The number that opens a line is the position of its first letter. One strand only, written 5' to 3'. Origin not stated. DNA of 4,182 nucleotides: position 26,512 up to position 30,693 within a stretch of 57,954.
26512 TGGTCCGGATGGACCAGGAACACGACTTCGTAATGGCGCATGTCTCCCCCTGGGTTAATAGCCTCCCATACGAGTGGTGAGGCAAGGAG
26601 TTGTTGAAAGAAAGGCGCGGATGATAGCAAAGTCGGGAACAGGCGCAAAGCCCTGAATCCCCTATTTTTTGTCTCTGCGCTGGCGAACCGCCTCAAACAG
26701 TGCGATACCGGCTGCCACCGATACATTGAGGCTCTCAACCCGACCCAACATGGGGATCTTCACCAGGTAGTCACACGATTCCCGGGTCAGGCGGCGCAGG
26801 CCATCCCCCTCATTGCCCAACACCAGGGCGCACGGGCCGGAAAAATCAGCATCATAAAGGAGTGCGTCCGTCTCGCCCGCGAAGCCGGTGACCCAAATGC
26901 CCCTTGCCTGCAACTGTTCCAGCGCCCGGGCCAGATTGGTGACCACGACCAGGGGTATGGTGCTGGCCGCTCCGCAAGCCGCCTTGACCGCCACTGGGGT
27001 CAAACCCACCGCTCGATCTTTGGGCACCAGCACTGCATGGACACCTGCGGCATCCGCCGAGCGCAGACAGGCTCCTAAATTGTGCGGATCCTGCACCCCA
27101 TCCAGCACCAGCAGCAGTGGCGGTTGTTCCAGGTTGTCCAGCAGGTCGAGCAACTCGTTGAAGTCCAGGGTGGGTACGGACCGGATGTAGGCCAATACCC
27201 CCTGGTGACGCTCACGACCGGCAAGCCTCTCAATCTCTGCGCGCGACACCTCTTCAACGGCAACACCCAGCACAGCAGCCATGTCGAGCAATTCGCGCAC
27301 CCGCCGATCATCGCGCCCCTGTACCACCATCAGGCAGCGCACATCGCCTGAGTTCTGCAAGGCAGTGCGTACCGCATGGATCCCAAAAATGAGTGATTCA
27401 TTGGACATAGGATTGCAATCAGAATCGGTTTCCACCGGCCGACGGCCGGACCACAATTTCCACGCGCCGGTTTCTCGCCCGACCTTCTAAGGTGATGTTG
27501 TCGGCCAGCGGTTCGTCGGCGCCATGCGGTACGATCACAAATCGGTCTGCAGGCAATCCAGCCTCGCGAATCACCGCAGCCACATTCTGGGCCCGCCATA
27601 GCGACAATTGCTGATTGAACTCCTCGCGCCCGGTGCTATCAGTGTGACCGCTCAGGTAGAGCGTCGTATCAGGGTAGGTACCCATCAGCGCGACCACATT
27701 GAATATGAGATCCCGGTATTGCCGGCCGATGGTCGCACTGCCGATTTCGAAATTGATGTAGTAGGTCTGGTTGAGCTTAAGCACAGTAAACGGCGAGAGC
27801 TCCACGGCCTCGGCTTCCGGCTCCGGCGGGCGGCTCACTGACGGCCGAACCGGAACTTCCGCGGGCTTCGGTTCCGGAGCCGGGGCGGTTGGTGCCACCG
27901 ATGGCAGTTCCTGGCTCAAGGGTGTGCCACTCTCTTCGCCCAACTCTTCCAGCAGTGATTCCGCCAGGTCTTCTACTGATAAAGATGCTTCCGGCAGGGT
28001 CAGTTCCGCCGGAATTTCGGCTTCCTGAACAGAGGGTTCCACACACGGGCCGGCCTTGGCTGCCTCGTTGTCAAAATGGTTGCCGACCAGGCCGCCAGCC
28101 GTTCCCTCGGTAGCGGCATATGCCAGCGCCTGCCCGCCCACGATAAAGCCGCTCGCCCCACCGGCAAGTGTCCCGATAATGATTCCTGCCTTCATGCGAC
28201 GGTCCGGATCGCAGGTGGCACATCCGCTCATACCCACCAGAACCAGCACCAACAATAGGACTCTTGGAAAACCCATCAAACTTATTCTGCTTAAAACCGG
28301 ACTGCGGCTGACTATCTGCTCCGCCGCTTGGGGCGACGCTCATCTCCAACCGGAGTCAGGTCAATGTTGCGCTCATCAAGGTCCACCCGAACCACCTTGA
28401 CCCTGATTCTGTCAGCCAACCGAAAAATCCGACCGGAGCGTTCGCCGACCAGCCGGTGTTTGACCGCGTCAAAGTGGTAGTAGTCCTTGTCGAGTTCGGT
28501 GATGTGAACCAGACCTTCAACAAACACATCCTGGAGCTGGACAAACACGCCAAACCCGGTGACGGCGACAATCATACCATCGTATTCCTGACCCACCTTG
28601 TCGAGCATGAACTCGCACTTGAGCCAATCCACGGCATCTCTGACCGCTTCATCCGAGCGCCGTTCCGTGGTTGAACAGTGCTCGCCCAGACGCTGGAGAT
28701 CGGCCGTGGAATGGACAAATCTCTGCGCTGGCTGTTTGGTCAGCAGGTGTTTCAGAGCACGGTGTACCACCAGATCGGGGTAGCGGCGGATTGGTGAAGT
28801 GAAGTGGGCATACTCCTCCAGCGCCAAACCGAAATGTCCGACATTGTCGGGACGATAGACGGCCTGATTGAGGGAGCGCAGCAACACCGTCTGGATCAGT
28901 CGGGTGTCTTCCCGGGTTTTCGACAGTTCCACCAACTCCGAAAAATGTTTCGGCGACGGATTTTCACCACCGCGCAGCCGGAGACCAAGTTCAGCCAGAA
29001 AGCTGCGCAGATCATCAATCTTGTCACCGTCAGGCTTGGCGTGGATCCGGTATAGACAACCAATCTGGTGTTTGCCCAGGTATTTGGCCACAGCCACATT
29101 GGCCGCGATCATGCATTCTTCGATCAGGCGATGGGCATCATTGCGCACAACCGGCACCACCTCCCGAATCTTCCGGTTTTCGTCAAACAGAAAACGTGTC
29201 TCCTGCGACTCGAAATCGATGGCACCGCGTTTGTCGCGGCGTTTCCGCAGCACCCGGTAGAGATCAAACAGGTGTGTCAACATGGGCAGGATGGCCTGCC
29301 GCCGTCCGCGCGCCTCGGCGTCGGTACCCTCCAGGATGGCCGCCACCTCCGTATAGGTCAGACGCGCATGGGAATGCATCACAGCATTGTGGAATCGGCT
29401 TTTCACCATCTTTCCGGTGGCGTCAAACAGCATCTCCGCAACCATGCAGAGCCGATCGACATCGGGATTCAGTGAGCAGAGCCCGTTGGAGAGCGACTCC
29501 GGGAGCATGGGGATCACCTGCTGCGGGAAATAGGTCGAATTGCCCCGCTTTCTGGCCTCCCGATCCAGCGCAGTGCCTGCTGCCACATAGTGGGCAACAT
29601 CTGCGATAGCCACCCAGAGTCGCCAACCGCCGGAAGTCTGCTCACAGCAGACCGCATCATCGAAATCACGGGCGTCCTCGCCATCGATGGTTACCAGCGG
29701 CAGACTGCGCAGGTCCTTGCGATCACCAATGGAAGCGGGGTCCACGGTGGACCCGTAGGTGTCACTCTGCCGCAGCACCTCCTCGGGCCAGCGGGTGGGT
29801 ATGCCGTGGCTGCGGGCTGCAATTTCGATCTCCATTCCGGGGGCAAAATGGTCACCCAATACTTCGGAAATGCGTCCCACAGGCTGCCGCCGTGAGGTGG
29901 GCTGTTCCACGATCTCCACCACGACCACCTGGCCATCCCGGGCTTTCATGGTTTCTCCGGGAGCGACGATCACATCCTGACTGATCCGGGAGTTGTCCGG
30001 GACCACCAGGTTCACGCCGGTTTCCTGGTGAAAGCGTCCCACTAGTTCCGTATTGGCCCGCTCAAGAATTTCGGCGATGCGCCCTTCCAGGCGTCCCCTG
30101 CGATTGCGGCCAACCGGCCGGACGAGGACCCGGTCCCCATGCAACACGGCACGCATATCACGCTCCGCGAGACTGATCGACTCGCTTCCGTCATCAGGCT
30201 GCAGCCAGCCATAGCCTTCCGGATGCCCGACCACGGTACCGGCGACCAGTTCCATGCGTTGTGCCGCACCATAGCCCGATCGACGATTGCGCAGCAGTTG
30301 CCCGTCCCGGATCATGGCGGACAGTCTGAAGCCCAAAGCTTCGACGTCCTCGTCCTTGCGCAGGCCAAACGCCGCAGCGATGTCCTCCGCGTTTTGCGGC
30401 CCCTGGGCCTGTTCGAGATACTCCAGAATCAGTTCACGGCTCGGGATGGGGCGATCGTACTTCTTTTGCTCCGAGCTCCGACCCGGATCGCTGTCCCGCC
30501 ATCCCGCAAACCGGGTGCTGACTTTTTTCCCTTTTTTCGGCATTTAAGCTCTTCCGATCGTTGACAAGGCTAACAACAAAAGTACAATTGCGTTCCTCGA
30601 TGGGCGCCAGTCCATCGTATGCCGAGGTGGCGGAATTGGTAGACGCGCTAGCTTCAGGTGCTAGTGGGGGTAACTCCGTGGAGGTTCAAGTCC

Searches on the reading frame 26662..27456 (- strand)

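Call 55: search_protein_families(library=pfam, proteins=[window:26662-27456:-], max_evalue=0.00001)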
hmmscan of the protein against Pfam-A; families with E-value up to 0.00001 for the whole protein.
window:26662-27456:- (264 aa): 2 families
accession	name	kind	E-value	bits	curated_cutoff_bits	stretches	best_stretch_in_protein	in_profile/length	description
PF00588.24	SpoU_methylase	-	5.8e-44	150.1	29.7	1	114-254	2-142/142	SpoU rRNA Methylase family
PF08032.17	SpoU_sub_bind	-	2.9e-19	69.6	22.8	1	22-94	1-73/76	RNA 2'-O ribose methyltransferase substrate binding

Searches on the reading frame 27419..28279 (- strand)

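Call 55: search_protein_families(library=pfam, proteins=[window:27419-28279:-], max_evalue=0.00001)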
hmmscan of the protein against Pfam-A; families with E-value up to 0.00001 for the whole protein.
window:27419-28279:- (286 aa): 1 family
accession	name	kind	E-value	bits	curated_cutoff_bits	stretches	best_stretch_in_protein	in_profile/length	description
PF00691.25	OmpA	-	2.1e-13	50.8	27.2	1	177-271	2-98/98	OmpA family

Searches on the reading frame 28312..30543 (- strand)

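Call 55: search_protein_families(library=pfam, proteins=[window:28312-30543:-], max_evalue=0.00001)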
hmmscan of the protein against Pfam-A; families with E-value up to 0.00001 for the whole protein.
window:28312-30543:- (743 aa): 4 families
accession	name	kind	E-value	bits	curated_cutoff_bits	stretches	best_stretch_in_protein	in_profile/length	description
PF00773.25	RNB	-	6e-115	384.4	29.3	1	275-603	1-326/326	RNB domain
PF17876.7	CSD2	-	1.2e-29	102.6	26.2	1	180-253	2-74/74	Cold shock domain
PF08206.17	OB_RNB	-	6.8e-21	74.2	24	1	102-159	1-58/58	Ribonuclease B OB domain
PF00575.29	S1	-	1.6e-11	44.9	22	1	648-729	2-71/74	S1 RNA binding domain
